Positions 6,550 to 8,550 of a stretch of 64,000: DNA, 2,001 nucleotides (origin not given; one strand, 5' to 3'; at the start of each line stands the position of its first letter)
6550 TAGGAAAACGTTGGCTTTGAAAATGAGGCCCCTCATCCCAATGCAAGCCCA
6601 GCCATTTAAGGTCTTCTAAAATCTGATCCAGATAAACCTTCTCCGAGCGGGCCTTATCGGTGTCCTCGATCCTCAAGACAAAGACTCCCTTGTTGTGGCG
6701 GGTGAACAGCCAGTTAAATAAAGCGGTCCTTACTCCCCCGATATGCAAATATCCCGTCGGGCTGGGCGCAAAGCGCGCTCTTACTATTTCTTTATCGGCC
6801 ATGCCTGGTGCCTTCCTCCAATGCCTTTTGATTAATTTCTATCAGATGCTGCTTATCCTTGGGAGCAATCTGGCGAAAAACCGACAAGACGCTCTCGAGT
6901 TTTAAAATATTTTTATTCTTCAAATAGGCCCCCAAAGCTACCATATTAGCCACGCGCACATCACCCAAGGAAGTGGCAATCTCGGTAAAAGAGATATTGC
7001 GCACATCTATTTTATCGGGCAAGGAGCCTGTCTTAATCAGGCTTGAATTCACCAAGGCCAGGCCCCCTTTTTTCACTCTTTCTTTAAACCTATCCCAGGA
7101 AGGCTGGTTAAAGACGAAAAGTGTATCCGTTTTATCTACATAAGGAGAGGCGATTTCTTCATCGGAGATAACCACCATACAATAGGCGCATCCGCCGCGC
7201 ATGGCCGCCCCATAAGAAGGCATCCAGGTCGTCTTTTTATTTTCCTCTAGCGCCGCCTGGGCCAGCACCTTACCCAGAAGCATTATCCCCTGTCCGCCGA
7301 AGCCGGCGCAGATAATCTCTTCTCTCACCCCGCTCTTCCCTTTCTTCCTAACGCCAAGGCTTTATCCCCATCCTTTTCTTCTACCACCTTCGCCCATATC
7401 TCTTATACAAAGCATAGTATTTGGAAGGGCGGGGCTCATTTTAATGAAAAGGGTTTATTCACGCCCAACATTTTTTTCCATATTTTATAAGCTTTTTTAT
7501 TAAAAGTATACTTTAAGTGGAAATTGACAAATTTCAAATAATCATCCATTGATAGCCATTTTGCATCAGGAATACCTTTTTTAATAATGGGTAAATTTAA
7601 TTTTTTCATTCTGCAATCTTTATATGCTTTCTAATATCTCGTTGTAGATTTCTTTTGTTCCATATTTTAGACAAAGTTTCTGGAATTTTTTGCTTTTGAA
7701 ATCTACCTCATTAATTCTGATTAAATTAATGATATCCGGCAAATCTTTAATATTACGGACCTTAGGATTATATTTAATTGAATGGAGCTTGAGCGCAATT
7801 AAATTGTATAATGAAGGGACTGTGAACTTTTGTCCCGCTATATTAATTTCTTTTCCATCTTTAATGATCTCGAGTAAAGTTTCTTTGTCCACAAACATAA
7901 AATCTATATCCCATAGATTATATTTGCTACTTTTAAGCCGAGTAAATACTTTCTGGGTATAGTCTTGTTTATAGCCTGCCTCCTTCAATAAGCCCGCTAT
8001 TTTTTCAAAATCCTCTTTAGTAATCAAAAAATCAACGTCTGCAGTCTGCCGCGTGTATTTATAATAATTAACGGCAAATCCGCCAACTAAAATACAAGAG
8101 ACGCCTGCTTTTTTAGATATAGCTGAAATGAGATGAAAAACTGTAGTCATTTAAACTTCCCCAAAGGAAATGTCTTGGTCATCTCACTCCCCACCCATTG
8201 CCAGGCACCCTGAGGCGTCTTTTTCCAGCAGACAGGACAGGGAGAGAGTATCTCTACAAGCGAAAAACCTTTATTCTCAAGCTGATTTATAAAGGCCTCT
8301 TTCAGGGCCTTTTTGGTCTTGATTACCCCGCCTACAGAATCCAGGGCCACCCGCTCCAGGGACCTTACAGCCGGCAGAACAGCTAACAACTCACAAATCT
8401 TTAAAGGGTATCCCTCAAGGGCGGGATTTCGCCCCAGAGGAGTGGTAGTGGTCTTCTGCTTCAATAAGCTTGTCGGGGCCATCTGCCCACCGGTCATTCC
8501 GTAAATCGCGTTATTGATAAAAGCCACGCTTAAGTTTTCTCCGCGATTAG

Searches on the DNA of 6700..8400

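Call 87: search_rna_families(source=window, start=6700, end=8400, threshold=evalue, max_evalue=1)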
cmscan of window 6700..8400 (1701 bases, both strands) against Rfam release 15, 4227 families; matches with E-value up to 1: 0.
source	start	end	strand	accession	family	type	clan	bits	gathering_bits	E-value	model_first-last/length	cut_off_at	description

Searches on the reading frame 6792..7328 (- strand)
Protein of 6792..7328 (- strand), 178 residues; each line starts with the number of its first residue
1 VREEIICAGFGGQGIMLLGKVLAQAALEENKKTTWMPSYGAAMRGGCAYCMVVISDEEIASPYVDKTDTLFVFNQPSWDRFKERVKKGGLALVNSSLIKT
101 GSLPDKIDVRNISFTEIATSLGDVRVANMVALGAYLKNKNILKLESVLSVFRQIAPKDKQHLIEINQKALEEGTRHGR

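Call 6: search_protein_families(library=pfam, proteins=[window:6792-7328:-], max_evalue=1)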
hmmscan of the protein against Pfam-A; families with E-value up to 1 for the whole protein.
window:6792-7328:- (178 aa): 2 families
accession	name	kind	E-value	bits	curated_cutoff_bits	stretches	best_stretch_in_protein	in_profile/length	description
PF01558.24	POR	-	4.3e-38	131.6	27.4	1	11-173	1-171/173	Pyruvate ferredoxin/flavodoxin oxidoreductase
PF09385.16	HisK_N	-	0.072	13.5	24.4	1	79-153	29-98/129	Histidine kinase N terminal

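Call 7: search_protein_families(library=ncbifam, proteins=[window:6792-7328:-], max_evalue=1)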
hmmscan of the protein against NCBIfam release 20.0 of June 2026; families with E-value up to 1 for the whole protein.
window:6792-7328:- (178 aa): 26 families (the best 25 are shown)
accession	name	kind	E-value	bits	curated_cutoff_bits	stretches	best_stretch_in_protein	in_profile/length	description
NF006323.0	PRK08537.1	equivalog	1.7e-32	112.3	235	1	1-175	1-176/181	2-oxoacid:ferredoxin oxidoreductase subunit gamma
NF006211.0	PRK08338.1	equivalog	6.2e-24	84.4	239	1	5-177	3-168/170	2-oxoacid:ferredoxin oxidoreductase subunit gamma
TIGR03710.1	OAFO_sf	subfamily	7.9e-22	77.5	482.75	1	5-176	4-172/561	2-oxoacid:acceptor oxidoreductase subunit alpha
NF006275.0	PRK08441.1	equivalog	1.8e-21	76.5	216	1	1-176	1-177/185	2-oxoglutarate-acceptor oxidoreductase subunit OorC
TIGR02175.1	PorC_KorC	subfamily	3.8e-19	69.1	81.1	1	4-174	3-172/177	2-oxoacid:acceptor oxidoreductase, gamma subunit, pyruvate/2-ketoisovalerate family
NF005325.0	PRK06853.1-5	equivalog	3.6e-18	66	230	2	3-100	4-102/192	indolepyruvate oxidoreductase subunit beta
NF005322.0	PRK06853.1-2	equivalog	3.8e-18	66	237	2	4-99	7-103/197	indolepyruvate oxidoreductase subunit beta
NF005324.0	PRK06853.1-4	equivalog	4.4e-17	62.6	222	2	1-67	1-67/196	indolepyruvate oxidoreductase subunit beta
NF005323.0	PRK06853.1-3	equivalog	3.8e-15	56.3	238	2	4-98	8-102/197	indolepyruvate oxidoreductase subunit beta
NF040683.1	PorC_Meth_Thtga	equivalog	7.7e-15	55.1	270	1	4-173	3-169/177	pyruvate synthase subunit PorC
NF006321.0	PRK08534.1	equivalog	4.4e-14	52.6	225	1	4-171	3-171/181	pyruvate ferredoxin oxidoreductase subunit gamma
TIGR03334.1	IOR_beta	equivalog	1.8e-13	50.9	205.8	2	4-99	2-97/189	indolepyruvate ferredoxin oxidoreductase subunit beta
NF004916.0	PRK06274.1-2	equivalog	3.1e-13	50.2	227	1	2-173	2-172/178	indolepyruvate oxidoreductase subunit beta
NF004917.0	PRK06274.1-3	equivalog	1.2e-10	41.7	284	2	1-104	1-105/203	indolepyruvate oxidoreductase subunit beta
NF045762.1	PhenlGlyoxDHPadE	equivalog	4.3e-10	39.7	300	1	4-173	3-175/187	NADH-dependent phenylglyoxylate dehydrogenase subunit gamma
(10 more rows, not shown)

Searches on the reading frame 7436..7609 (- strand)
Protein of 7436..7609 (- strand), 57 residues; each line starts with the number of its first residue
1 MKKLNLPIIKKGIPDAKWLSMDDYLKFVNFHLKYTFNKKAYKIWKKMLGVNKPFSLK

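Call 6: search_protein_families(library=pfam, proteins=[window:7436-7609:-], max_evalue=1)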
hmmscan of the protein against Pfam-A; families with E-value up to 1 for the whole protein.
window:7436-7609:- (57 aa): 0 families

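Call 7: search_protein_families(library=ncbifam, proteins=[window:7436-7609:-], max_evalue=1)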
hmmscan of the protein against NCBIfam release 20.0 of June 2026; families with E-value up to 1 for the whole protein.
window:7436-7609:- (57 aa): 0 families

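Call 10: search_protein_families(library=padloc, proteins=[window:7436-7609:-], max_evalue=1)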
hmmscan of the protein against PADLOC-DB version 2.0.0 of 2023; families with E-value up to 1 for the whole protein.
window:7436-7609:- (57 aa): 0 families

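Call 24: search_solved_structures(query=A1, max_evalue=10)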
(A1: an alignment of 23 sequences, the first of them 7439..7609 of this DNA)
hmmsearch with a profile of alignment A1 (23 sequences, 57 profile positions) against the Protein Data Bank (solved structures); distinct sequences matched with E-value up to 10: 1.
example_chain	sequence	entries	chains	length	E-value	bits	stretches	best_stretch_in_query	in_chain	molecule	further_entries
4zc4_A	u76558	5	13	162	0.43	14.1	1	21-48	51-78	La-related protein 1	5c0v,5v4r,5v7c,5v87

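Call 25: search_protein_families(library=pfam, alignment_id=A1, max_evalue=1)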
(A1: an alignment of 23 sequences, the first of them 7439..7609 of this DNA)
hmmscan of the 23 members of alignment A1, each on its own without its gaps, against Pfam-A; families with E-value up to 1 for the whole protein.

A. member 1, window:7439-7609:- (57 aa): 0 families

B. families by the number of members that match (of 23 scanned): 4 families
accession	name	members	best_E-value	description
PF23688.1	YlcJ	1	0.031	YlcJ-like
PF14038.11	YqzE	1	0.041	YqzE-like protein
PF03277.18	Herpes_UL4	1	0.11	Herpesvirus UL4 family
PF21051.3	ARMC9_LisH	1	0.21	ARMC9, LIS1 homology motif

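Call 26: find_homologous_proteins(query=window:7439-7609:-, max_evalue=0.001)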
Query window:7439-7609:- (57 aa): 56 proteins with E <= 0.001 among 56 candidates.
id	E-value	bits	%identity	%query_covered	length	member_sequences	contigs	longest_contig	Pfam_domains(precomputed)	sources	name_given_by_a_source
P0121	2.6e-30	120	100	100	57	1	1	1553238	-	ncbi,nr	ncbi:MAG: hypothetical protein JSV30_05600 [Candidatus Omnitrophota bacterium]|nr:MAG: hypothetical 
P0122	1.4e-25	106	86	100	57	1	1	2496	-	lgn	-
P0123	4.6e-25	104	88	100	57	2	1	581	-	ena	-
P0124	1.7e-22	96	84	100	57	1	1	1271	-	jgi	-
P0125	1.3e-21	93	79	98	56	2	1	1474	-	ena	-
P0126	1.9e-21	93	79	100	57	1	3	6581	-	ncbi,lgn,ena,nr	ncbi:MAG: hypothetical protein KAU58_01365 [Candidatus Omnitrophica bacterium]|nr:hypothetical prote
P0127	1.9e-21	93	72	100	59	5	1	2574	-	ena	-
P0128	3.8e-21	92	77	100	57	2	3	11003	-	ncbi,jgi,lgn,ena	-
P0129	1.4e-20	90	72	100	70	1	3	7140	-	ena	-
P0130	1.5e-20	90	75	100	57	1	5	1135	-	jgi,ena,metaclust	metaclust:\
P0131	1.8e-20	89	77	100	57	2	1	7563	-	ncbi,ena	-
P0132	2.9e-20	89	75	100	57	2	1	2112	-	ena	-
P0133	4.3e-20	88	75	100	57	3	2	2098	-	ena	-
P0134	5.4e-20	88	74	100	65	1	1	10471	-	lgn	-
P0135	6.0e-20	88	79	98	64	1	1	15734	-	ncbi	-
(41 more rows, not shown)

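Call 36: predict_structure(alignment_id=A2)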
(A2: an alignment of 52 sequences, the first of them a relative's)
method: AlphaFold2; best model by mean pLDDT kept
length: 57 residues; sequences in the alignment: 52
mean_pLDDT: 77.9   pTM: 0.36
mean pLDDT of the five models: 77.9, 74.2, 74.2, 71.7, 70.6
residues with pLDDT >= 90: 2; 70-90: 40; 50-70: 15; < 50: 0
segments of 3 or more residues with pLDDT < 50: none
pLDDT, mean of each block of 10 residues (from residue 1): 71 72 89 85 82 66
secondary structure, 60 per line:
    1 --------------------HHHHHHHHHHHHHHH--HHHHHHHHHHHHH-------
elements in order: H21-35 H38-50

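Call 42: fold_search(model_id=the predicted structure, library=pdb)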
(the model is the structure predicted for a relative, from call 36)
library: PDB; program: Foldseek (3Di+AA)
matches with E <= 10: 0; with E <= 0.001: 0
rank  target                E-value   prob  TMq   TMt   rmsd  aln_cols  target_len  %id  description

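Call 75: search_protein_families(library=phrogs, proteins=[window:7436-7609:-], max_evalue=0.01)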
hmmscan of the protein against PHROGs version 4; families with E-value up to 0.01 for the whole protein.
window:7436-7609:- (57 aa): 0 families

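Call 84: search_protein_representatives(alignment_id=A2)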
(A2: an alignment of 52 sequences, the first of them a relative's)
Query: 52 sequences, 57 profile positions. Proteins with E-value up to 0.001 (for the whole library): 277; up to 1e-10: 127; up to 1e-30: 0. The best 150 are listed.
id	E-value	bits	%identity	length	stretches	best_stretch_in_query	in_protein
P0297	8.9e-26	105.9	-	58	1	1-57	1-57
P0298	6.4e-25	103.2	-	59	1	1-57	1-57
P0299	1.0e-24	102.5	-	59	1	2-57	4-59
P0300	3.3e-24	100.9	-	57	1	1-57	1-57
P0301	1.6e-23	98.7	-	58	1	1-57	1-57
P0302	2.7e-23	98.0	-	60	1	3-56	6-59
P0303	5.1e-23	97.1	-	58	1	1-56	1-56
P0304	6.6e-23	96.7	-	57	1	1-57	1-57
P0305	9.2e-23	96.3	-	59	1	1-57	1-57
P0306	1.4e-22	95.6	-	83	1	1-56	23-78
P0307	3.0e-22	94.6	-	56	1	1-56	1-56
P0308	6.6e-22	93.5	-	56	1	1-56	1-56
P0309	6.9e-22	93.5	-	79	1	1-57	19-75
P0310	8.8e-22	93.1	-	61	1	1-57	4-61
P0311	1.8e-21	92.1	-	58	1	1-56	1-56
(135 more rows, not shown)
